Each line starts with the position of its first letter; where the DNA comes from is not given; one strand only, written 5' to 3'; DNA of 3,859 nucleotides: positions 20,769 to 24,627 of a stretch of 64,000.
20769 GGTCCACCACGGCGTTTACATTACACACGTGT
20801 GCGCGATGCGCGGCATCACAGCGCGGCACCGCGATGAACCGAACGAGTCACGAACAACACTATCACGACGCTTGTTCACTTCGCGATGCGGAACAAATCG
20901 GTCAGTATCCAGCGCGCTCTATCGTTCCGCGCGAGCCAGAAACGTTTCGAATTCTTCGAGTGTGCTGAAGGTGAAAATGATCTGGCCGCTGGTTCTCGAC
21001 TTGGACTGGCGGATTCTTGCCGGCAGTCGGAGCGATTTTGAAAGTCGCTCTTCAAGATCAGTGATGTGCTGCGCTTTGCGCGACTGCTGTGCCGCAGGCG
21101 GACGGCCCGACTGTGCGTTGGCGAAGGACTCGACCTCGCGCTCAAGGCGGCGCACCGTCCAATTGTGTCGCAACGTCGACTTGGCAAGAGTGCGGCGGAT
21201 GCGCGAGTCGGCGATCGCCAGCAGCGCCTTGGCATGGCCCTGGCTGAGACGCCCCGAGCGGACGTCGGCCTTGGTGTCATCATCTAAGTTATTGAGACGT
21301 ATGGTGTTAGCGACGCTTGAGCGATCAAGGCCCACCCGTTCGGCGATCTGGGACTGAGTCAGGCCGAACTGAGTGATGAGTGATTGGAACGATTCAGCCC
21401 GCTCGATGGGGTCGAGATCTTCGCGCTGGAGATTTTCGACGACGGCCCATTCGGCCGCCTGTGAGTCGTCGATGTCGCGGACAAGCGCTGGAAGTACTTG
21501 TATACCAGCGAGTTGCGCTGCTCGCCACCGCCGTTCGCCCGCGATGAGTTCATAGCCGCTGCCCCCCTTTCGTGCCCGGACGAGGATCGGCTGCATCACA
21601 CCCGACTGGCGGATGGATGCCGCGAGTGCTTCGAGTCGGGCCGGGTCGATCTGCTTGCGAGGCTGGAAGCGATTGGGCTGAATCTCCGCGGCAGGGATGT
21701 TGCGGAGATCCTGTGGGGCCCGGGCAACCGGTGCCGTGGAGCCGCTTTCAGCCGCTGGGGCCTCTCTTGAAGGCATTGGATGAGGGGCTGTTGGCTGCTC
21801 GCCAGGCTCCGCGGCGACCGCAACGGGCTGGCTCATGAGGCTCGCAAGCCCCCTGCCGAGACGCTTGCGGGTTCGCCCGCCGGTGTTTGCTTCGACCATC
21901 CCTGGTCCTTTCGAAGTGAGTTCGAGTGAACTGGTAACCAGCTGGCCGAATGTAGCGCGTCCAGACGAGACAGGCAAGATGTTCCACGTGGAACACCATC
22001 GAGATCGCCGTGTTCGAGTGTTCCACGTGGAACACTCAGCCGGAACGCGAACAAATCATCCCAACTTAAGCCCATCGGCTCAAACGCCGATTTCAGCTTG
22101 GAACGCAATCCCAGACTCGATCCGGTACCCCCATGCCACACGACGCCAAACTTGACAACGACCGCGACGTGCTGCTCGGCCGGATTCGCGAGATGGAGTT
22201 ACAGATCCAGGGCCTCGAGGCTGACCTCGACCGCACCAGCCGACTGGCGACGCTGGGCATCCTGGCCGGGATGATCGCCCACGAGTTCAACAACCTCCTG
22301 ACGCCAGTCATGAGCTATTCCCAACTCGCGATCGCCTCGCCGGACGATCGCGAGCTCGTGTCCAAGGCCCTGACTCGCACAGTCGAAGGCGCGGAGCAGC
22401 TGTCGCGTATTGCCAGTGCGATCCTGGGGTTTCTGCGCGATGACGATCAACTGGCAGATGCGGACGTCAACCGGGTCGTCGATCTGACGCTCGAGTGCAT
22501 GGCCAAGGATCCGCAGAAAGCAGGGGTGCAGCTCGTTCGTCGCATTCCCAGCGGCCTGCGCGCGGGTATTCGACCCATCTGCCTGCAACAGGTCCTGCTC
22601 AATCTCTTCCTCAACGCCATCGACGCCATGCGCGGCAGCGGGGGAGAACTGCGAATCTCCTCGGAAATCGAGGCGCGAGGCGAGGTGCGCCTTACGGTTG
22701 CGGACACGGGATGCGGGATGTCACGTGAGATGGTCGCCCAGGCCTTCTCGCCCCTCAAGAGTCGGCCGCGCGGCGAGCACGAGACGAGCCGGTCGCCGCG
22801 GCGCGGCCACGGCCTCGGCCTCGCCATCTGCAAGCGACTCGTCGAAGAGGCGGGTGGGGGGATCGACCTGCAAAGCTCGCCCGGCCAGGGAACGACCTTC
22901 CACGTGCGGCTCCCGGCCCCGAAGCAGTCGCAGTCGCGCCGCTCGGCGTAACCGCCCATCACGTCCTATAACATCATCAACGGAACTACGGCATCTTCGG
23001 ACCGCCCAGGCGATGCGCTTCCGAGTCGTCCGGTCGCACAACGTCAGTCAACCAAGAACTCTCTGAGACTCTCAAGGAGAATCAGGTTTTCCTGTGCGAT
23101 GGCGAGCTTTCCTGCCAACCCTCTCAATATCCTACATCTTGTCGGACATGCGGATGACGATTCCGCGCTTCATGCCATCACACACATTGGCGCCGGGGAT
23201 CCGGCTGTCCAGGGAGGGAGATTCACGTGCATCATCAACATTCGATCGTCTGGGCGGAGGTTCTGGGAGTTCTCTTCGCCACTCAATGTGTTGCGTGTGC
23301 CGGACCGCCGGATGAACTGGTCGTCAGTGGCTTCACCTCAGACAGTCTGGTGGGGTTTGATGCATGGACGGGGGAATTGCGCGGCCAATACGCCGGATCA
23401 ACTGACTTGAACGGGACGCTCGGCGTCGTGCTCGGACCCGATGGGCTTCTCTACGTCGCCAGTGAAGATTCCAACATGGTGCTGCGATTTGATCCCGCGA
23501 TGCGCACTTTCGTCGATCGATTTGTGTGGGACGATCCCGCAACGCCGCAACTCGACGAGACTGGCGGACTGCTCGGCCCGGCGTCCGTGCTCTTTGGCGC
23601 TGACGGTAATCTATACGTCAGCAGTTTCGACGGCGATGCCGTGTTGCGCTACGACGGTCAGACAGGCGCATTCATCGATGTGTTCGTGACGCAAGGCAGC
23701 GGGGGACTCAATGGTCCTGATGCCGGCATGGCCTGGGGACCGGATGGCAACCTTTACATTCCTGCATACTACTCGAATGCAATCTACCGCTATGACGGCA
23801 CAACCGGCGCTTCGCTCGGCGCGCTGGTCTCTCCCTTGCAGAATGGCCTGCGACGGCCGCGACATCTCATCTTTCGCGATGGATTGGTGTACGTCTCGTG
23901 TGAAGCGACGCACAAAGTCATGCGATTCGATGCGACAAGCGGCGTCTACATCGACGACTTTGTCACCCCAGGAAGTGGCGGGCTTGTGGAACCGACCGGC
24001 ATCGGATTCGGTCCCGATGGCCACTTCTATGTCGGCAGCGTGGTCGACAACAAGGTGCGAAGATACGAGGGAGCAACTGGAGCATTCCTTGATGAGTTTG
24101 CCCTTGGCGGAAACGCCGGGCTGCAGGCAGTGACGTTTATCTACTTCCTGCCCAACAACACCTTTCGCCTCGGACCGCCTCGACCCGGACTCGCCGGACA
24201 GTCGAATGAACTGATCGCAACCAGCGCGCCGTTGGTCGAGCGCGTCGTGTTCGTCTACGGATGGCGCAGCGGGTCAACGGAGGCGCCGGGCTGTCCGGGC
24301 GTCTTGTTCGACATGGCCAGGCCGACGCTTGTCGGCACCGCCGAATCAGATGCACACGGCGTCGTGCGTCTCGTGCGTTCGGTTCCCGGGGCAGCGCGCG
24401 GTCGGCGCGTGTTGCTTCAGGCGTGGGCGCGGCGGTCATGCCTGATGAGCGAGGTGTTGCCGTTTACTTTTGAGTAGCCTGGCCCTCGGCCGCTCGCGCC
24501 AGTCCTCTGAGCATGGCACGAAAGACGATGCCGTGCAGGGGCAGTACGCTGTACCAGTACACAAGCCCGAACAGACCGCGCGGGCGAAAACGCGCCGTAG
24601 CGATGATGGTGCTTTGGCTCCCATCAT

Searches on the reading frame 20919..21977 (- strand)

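Call 66: search_protein_families(library=pfam, proteins=[window:20919-21977:-], max_evalue=0.00001)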
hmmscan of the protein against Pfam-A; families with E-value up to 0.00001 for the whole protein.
window:20919-21977:- (352 aa): 3 families
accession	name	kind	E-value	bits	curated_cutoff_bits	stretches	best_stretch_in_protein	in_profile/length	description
PF02195.25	ParB_N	-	2.6e-33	114.4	26.3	1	90-184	2-95/95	ParB N-terminal domain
PF17762.8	HTH_ParB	-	2.4e-31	108.4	22.6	1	186-285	1-100/102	ParB HTH domain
PF23552.2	ParB_C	-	3.7e-06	26.7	23.8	0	303-349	3-48/50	ParB dimerisation domain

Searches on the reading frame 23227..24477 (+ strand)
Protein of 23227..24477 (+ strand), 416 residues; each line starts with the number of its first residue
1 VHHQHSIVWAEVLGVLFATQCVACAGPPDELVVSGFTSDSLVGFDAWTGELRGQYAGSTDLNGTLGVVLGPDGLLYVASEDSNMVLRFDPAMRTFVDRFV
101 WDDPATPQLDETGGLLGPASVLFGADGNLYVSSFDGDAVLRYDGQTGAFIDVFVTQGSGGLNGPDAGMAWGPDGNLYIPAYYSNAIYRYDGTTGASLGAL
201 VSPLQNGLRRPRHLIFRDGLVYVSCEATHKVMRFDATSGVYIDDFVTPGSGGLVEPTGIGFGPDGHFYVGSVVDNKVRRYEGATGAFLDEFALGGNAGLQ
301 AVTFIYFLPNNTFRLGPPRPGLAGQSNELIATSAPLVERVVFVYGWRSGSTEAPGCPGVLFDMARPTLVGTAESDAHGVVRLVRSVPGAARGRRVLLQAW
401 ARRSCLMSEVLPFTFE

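Call 6: search_protein_families(library=pfam, proteins=[window:23227-24477:+], max_evalue=0.1)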
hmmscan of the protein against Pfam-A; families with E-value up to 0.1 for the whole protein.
window:23227-24477:+ (416 aa): 7 families
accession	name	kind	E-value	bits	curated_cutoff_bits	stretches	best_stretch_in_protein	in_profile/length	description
PF24684.1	Vgb_lyase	-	3.8e-05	23.1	50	1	62-282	13-209/290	Virginiamycin B lyase family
PF13449.12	Phytase-like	-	4.2e-05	24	27.6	0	66-99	72-104/284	Esterase-like activity of phytase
PF01436.27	NHL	-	0.00048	20.5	20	0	255-269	3-17/28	NHL repeat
PF21959.2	DUF6923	-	0.001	19.3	27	0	122-195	93-163/234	Repeat of unknown function (DUF6923)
PF20067.5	SSL_N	-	0.0047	17.2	18.9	0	112-137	17-42/46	Strictosidine synthase-like, N-terminal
PF08450.18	SGL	-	0.01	15.9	26.3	0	124-151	192-218/246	SMP-30/Gluconolactonase/LRE-like region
PF25021.1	TEN_NHL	-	0.037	13.4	27.1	0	115-135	30-50/357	Teneurin NHL domain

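Call 7: search_protein_families(library=ncbifam, proteins=[window:23227-24477:+], max_evalue=0.1)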
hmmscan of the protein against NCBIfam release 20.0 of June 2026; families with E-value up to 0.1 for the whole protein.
window:23227-24477:+ (416 aa): 3 families
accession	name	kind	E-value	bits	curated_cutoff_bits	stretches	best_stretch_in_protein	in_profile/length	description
NF035926.1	scyF_NHL_VPEP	equivalog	1.5e-09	37.5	350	1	73-190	114-227/376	scytonemin biosynthesis PEP-CTERM protein ScyF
NF033206.1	ScyE_fam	subfamily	4.8e-08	32.9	80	1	114-178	251-317/333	ScyD/ScyE family protein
TIGR03606.1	non_repeat_PQQ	subfamily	0.011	14.5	434.55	0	160-196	28-63/454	glucose/sorbosone family PQQ-dependent dehydrogenase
